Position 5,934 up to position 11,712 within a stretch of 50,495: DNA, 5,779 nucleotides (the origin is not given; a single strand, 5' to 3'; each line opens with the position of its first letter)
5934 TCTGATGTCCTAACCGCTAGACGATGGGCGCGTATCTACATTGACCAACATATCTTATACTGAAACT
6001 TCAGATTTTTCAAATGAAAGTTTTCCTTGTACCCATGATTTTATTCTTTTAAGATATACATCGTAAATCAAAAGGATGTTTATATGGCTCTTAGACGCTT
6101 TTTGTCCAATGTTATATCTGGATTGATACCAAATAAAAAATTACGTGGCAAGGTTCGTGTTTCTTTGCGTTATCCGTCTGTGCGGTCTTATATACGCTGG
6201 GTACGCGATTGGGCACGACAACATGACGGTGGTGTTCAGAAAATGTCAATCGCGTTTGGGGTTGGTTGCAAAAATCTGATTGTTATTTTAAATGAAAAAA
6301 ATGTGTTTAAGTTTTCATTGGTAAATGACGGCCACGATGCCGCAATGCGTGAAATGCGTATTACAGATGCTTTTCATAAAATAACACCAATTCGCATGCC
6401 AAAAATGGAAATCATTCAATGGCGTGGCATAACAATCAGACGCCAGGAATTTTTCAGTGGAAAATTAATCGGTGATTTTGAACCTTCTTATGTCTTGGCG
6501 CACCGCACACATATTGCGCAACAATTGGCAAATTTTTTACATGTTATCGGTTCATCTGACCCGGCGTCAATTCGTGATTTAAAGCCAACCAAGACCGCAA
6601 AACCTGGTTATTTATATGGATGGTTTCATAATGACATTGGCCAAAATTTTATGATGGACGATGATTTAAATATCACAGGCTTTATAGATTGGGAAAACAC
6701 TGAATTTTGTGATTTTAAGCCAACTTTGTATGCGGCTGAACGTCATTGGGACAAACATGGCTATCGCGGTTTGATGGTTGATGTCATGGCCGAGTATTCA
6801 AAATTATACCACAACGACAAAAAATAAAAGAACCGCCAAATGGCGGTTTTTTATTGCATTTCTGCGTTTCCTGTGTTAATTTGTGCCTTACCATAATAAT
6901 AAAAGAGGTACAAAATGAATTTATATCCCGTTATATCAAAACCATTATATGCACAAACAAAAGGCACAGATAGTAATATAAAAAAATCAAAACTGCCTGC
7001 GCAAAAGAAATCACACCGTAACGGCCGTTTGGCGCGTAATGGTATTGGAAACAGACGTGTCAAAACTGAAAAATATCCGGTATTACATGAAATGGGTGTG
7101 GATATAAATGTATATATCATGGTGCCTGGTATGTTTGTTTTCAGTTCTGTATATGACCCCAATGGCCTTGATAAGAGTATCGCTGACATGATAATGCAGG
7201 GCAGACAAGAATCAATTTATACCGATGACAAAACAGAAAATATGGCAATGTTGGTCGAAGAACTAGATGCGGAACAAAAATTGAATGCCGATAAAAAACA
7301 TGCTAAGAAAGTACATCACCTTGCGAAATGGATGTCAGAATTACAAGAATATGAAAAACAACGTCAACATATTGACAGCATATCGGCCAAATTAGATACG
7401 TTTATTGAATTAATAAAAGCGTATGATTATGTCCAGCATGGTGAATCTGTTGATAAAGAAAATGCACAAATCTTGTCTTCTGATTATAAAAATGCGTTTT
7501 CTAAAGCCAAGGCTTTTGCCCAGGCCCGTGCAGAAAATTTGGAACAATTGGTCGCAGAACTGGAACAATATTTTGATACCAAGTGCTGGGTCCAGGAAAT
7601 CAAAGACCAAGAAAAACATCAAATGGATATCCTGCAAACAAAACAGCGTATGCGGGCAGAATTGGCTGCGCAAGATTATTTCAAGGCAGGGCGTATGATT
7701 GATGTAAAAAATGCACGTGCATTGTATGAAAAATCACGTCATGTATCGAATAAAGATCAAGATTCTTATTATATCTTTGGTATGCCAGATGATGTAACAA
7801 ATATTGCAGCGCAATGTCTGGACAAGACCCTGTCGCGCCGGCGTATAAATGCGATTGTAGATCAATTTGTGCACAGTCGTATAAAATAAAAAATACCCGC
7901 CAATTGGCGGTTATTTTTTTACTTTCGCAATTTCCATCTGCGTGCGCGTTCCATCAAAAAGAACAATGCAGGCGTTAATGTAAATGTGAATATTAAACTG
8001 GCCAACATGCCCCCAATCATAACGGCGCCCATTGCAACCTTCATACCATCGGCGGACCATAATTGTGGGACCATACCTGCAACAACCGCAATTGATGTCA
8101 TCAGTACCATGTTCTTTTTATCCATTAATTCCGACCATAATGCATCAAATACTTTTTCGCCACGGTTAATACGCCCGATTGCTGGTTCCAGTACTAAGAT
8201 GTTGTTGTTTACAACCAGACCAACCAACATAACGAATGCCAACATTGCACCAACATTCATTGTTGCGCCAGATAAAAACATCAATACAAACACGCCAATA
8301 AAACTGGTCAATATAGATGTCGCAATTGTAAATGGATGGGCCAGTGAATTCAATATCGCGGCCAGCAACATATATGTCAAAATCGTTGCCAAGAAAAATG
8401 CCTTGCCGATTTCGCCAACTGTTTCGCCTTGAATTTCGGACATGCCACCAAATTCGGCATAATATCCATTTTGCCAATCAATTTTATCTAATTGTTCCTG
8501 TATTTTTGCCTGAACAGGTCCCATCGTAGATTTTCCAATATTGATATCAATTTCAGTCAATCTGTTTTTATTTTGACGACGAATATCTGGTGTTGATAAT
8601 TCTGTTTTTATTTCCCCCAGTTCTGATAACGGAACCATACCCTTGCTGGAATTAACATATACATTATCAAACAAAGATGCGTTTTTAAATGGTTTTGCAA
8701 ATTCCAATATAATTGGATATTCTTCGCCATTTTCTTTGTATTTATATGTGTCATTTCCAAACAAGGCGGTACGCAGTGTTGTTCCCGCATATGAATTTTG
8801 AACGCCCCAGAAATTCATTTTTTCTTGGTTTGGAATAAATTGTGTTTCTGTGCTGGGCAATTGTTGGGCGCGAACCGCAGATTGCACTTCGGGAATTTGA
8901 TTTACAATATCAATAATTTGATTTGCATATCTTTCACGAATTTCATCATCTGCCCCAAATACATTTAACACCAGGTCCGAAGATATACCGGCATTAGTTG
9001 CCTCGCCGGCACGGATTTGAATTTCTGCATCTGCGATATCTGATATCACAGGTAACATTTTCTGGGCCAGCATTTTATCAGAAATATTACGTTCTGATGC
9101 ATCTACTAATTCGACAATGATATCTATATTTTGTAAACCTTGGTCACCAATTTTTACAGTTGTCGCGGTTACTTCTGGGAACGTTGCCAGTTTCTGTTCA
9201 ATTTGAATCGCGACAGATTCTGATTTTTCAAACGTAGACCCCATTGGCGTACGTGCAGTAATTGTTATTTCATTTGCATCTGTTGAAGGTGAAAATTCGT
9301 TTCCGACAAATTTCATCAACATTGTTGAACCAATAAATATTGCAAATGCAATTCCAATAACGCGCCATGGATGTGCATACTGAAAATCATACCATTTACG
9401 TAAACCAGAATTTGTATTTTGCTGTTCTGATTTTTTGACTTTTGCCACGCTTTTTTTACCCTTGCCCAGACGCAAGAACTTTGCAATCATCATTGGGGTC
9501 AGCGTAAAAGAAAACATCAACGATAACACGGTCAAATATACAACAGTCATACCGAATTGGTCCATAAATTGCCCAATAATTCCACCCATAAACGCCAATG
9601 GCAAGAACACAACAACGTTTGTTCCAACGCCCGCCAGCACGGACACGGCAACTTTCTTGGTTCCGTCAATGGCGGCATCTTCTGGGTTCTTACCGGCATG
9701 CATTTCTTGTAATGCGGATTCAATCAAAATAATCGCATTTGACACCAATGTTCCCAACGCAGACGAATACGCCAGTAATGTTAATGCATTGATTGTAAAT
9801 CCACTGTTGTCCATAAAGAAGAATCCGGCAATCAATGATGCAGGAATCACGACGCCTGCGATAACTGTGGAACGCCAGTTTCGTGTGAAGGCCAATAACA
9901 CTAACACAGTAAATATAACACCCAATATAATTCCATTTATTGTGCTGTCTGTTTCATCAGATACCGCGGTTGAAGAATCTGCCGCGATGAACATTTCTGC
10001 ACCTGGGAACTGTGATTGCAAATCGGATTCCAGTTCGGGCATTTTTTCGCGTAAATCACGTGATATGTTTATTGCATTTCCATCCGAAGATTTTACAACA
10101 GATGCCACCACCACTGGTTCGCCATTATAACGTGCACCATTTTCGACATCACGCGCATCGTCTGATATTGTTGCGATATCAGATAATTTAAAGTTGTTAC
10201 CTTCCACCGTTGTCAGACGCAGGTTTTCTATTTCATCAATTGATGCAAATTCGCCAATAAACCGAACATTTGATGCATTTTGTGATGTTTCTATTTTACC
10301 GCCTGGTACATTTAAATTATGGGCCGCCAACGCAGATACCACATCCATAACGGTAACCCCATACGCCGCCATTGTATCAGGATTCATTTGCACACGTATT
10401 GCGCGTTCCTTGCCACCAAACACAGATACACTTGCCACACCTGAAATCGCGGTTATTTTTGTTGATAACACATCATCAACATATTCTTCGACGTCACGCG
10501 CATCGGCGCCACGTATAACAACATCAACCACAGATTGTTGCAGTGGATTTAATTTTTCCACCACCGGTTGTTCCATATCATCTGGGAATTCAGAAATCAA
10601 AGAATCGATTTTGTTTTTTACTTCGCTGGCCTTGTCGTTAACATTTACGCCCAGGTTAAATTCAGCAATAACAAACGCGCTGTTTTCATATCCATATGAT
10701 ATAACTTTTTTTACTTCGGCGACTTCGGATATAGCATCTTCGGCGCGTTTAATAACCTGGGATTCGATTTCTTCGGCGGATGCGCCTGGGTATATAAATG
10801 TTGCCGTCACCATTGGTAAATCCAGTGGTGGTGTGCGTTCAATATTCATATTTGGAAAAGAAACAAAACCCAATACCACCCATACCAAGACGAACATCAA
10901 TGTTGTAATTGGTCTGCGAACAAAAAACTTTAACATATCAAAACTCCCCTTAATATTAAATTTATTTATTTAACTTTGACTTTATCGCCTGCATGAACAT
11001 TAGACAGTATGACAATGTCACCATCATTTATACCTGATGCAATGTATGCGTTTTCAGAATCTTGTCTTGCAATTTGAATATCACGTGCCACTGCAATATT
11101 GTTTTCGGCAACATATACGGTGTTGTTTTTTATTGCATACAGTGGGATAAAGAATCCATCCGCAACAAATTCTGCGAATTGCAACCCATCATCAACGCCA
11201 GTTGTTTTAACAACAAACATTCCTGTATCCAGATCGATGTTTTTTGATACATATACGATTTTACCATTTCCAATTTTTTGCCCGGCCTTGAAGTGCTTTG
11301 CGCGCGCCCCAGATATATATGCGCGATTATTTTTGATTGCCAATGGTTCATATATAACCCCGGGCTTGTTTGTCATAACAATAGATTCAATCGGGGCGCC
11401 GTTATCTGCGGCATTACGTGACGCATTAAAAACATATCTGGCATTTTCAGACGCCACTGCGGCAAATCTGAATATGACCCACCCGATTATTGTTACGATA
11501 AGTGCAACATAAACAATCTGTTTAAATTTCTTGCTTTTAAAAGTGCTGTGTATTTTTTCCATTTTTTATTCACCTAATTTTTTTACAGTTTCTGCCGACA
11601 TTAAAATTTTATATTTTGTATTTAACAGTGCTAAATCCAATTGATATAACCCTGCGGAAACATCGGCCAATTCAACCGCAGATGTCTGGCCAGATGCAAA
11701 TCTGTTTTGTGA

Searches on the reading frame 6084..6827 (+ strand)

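Call 7: search_protein_families(library=pfam, proteins=[window:6084-6827:+], max_evalue=0.001)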
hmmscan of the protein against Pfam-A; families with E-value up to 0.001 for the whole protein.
window:6084-6827:+ (247 aa): 0 families

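Call 31: search_protein_families(library=pfam, proteins=[window:6084-6827:+], max_evalue=5)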
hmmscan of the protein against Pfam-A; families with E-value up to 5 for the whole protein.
window:6084-6827:+ (247 aa): 1 family
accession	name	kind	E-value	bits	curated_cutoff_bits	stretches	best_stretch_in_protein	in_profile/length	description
PF01636.29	APH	-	0.2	11.8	23.2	1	179-206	169-197/239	Phosphotransferase enzyme family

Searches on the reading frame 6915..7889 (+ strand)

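Call 7: search_protein_families(library=pfam, proteins=[window:6915-7889:+], max_evalue=0.001)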
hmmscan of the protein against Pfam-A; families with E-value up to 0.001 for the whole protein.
window:6915-7889:+ (324 aa): 0 families

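Call 31: search_protein_families(library=pfam, proteins=[window:6915-7889:+], max_evalue=5)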
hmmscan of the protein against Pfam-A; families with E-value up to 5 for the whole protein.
window:6915-7889:+ (324 aa): 4 families
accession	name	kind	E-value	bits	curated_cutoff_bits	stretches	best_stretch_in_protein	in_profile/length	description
PF13669.12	Glyoxalase_4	-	0.25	12.1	27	0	113-145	52-81/109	Glyoxalase/Bleomycin resistance protein/Dioxygenase superfamily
PF17561.7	TssO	-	0.84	10.2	29.2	1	111-172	42-103/148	Type VI secretion system, TssO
PF14131.11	DUF4298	-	1.6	9.3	27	1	204-236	23-55/87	Domain of unknown function (DUF4298)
PF11827.13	DUF3347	-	2.2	9.7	25.5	1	115-167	37-88/93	Protein of unknown function (DUF3347)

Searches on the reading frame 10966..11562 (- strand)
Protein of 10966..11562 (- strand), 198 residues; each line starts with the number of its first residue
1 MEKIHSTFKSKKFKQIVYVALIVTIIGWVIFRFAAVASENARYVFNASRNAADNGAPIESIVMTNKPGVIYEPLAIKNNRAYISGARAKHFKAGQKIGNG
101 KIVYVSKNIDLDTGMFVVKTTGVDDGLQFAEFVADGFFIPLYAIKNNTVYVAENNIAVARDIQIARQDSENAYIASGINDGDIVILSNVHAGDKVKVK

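Call 7: search_protein_families(library=pfam, proteins=[window:10966-11562:-], max_evalue=0.001)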
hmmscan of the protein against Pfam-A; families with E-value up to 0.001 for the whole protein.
window:10966-11562:- (198 aa): 0 families

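Call 31: search_protein_families(library=pfam, proteins=[window:10966-11562:-], max_evalue=5)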
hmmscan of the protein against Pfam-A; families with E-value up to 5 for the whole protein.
window:10966-11562:- (198 aa): 1 family
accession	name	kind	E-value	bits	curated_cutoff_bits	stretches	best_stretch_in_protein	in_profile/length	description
PF16686.11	POT1PC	-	0.16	12.3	27.2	1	162-191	79-108/155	ssDNA-binding domain of telomere protection protein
